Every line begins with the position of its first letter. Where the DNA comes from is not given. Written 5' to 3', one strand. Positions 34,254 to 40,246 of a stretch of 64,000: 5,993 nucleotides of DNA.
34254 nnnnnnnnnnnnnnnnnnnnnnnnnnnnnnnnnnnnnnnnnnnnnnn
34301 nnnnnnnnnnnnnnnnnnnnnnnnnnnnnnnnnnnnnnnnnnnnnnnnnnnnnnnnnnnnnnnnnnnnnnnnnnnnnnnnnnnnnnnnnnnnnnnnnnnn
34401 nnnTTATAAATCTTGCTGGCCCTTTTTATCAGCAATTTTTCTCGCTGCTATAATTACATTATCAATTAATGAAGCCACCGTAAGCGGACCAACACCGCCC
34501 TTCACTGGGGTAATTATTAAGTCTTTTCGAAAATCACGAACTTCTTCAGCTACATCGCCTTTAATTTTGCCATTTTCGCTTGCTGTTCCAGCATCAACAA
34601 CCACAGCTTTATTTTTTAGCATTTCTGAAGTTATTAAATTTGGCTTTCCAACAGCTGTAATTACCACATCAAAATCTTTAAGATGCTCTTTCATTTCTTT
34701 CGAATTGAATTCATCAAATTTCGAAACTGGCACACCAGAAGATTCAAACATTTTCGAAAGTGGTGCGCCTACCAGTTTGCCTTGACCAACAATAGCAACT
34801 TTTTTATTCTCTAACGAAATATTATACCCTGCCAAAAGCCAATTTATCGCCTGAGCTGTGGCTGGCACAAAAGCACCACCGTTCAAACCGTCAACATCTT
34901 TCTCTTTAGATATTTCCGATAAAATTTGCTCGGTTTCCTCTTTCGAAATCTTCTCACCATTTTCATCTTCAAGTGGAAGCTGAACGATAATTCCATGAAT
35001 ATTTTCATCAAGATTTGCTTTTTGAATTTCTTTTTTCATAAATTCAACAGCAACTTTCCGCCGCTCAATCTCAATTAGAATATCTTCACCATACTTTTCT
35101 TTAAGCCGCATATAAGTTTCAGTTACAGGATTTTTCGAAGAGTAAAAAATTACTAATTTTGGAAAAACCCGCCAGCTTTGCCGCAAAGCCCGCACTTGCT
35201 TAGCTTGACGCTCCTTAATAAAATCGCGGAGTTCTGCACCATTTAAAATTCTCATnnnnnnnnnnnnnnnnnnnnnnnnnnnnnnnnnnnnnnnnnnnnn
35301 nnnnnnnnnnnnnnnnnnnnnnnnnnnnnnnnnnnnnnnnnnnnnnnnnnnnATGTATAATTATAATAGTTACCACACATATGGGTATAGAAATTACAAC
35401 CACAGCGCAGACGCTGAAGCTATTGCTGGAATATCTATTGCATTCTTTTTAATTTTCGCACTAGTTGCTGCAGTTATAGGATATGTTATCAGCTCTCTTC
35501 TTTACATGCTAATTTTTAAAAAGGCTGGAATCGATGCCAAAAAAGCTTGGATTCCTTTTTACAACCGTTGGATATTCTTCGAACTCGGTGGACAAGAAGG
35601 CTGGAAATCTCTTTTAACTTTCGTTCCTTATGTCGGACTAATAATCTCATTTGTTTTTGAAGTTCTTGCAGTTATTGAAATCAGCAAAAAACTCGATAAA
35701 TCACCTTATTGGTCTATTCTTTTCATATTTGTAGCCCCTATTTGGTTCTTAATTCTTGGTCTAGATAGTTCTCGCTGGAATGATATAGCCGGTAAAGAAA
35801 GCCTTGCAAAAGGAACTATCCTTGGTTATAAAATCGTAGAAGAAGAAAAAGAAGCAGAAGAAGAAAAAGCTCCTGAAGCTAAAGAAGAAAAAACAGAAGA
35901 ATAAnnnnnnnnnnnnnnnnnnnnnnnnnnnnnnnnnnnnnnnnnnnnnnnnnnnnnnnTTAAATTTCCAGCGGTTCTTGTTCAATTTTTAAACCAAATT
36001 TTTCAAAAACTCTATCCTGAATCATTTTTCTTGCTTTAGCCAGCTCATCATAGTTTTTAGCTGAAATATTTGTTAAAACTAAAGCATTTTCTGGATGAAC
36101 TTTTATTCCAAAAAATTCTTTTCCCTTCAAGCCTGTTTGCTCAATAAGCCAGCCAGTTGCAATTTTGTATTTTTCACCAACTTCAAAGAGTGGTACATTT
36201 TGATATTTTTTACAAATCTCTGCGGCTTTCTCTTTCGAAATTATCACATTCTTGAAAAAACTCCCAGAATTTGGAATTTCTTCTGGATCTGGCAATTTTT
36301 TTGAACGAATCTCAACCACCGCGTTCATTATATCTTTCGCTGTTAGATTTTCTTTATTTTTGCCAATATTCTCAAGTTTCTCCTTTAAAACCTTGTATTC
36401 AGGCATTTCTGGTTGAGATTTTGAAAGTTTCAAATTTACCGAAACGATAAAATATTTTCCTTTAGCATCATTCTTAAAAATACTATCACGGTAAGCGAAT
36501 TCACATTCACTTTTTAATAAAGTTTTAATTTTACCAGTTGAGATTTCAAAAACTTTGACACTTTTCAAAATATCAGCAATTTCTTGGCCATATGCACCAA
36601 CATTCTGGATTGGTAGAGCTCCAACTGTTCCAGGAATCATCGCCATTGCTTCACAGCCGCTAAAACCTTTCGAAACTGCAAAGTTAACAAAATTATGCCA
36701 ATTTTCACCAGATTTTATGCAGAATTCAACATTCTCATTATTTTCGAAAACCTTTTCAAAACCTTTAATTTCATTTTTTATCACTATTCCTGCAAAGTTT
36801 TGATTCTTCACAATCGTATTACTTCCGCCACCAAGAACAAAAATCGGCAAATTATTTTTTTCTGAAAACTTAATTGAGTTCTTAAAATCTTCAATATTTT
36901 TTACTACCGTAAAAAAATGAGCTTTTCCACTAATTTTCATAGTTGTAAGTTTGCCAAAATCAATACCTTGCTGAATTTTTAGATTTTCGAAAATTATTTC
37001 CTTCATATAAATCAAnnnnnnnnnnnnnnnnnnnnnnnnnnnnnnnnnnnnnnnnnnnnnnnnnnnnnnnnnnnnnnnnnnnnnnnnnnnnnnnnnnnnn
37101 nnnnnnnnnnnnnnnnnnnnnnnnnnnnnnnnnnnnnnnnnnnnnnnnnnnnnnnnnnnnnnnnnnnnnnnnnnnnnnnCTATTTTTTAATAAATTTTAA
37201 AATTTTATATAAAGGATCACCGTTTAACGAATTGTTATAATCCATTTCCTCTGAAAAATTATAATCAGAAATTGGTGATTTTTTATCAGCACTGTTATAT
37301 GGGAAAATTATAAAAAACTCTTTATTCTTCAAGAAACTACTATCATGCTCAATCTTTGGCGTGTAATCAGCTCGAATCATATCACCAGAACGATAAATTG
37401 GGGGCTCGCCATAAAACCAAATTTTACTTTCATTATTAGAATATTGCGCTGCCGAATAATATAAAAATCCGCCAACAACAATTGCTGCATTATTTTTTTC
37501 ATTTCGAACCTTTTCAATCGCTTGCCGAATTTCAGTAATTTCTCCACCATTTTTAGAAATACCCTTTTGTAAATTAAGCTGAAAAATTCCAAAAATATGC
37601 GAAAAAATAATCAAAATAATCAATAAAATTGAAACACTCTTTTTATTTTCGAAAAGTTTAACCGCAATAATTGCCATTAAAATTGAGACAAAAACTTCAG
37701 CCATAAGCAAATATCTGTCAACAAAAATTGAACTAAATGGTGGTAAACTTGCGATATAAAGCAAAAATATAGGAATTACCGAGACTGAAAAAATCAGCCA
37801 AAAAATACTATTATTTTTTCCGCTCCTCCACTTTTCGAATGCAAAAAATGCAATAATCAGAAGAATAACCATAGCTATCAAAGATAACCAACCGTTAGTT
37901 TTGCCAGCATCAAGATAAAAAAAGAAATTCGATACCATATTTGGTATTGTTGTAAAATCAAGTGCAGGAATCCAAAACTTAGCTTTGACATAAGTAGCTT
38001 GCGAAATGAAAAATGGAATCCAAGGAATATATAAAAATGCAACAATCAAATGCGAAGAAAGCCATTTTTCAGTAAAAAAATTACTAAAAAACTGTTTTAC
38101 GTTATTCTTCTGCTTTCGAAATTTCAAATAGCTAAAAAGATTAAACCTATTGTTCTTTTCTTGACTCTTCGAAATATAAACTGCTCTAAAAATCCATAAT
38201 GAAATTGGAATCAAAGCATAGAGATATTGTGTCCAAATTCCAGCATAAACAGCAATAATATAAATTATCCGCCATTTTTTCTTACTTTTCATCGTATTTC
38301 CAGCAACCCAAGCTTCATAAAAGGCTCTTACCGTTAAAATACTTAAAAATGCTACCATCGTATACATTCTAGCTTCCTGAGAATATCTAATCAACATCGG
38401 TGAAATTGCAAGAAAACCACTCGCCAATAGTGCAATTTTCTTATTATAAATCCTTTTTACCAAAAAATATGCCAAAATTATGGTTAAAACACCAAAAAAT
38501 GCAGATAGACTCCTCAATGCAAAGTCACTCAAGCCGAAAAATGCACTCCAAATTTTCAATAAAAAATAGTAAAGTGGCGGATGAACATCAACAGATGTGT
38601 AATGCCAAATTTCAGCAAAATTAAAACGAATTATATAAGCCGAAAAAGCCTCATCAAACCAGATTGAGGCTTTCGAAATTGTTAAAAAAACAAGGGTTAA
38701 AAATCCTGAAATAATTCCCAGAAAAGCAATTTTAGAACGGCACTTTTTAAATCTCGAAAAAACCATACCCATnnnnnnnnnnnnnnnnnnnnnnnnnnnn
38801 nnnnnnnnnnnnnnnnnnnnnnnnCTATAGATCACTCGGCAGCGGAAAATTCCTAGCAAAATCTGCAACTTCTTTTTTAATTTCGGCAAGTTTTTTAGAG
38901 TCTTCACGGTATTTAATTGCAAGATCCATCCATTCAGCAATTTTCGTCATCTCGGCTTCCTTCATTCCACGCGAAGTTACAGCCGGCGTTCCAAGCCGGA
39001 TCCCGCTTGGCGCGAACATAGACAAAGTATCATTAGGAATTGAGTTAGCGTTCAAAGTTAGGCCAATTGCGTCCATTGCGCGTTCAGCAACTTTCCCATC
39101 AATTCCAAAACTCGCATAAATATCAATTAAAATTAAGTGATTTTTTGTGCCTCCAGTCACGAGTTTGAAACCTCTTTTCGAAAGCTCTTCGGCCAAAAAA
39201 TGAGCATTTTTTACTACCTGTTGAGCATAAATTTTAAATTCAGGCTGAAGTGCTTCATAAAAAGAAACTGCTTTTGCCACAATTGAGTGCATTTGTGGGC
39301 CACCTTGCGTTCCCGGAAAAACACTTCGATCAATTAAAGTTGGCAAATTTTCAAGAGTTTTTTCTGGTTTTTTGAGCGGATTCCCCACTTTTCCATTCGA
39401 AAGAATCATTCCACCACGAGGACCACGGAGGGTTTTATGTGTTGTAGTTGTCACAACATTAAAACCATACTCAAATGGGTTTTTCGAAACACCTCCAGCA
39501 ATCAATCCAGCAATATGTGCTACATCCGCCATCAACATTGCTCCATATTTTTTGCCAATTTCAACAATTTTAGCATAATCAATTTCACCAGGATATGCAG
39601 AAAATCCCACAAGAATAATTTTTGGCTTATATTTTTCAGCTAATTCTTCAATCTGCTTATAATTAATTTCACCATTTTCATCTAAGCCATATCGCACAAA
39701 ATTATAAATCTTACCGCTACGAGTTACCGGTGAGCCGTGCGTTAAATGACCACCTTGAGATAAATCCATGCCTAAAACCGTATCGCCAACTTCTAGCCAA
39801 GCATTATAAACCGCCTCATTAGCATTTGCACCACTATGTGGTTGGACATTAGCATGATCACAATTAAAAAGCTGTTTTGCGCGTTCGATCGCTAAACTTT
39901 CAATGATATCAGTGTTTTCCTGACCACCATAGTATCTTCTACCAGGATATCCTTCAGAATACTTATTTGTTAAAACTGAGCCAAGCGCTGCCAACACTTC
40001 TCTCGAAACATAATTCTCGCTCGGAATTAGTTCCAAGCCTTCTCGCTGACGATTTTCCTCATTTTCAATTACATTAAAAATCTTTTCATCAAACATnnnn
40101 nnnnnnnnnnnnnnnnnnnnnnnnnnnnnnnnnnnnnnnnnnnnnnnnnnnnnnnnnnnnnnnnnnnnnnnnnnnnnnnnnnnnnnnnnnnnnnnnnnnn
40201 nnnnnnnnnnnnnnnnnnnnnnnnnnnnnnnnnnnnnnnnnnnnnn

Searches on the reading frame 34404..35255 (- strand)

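Call 11: search_protein_families(library=pfam, proteins=[window:34404-35255:-], max_evalue=0.001)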
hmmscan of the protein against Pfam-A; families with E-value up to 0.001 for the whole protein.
window:34404-35255:- (283 aa): 2 families
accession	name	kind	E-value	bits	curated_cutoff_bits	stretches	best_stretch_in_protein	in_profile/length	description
PF02882.25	THF_DHG_CYH_C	-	2.6e-39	134.6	27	1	128-273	14-158/160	Tetrahydrofolate dehydrogenase/cyclohydrolase, NAD(P)-binding domain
PF00763.28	THF_DHG_CYH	-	1.7e-18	67.4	32.8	1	4-122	1-115/115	Tetrahydrofolate dehydrogenase/cyclohydrolase, catalytic domain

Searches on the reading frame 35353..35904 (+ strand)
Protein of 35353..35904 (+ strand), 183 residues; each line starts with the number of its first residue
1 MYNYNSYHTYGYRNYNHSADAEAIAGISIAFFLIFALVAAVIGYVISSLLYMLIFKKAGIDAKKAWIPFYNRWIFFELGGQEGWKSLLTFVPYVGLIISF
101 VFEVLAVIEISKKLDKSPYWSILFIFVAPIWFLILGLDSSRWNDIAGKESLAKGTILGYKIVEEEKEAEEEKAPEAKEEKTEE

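Call 11: search_protein_families(library=pfam, proteins=[window:35353-35904:+], max_evalue=0.001)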
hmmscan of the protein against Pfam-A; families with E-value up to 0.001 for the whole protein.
window:35353-35904:+ (183 aa): 2 families
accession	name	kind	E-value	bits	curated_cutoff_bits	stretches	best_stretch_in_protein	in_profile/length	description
PF18936.5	DUF5684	-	2.5e-13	50.9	27.4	1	64-142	2-78/81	Family of unknown function (DUF5684)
PF13430.11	DUF4112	-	0.00065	20.3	23.3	0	81-123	24-65/105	Domain of unknown function (DUF4112)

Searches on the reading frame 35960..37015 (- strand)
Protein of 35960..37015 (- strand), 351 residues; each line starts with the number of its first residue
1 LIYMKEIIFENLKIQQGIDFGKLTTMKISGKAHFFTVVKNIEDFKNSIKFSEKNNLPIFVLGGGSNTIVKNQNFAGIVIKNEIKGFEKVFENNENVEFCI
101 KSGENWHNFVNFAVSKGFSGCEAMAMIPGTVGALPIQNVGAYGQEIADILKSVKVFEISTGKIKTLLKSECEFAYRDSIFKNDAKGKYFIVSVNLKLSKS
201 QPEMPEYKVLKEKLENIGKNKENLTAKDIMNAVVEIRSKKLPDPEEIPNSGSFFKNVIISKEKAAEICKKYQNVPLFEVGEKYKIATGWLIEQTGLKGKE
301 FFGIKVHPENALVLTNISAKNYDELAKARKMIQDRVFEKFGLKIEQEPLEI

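Call 11: search_protein_families(library=pfam, proteins=[window:35960-37015:-], max_evalue=0.001)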
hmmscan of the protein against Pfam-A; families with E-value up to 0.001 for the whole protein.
window:35960-37015:- (351 aa): 2 families
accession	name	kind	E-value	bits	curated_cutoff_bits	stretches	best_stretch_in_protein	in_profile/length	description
PF01565.28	FAD_binding_4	-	3.6e-20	72.5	26.4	1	36-166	5-138/139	FAD binding domain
PF02873.21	MurB_C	-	5.5e-19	68.6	27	1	229-348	2-96/99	UDP-N-acetylenolpyruvoylglucosamine reductase, C-terminal domain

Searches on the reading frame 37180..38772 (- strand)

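Call 11: search_protein_families(library=pfam, proteins=[window:37180-38772:-], max_evalue=0.001)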
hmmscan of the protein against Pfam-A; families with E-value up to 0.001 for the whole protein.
window:37180-38772:- (530 aa): 2 families
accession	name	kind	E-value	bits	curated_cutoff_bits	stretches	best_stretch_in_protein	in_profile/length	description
PF13231.12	PMT_2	-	1.8e-12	48.2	26.1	1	64-197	2-128/160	Dolichyl-phosphate-mannose-protein mannosyltransferase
PF02366.24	PMT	-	9.1e-05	22.6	22.7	1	66-189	64-189/245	Dolichyl-phosphate-mannose-protein mannosyltransferase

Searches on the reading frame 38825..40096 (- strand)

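Call 11: search_protein_families(library=pfam, proteins=[window:38825-40096:-], max_evalue=0.001)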
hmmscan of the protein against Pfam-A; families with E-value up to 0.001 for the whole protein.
window:38825-40096:- (423 aa): 2 families
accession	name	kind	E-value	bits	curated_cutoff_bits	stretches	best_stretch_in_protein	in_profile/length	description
PF00464.25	SHMT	-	5e-158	526.3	27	1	2-390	4-399/399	Serine hydroxymethyltransferase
PF00155.27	Aminotran_1_2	-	4.7e-05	23.2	19.7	1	75-315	53-300/361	Aminotransferase class I and II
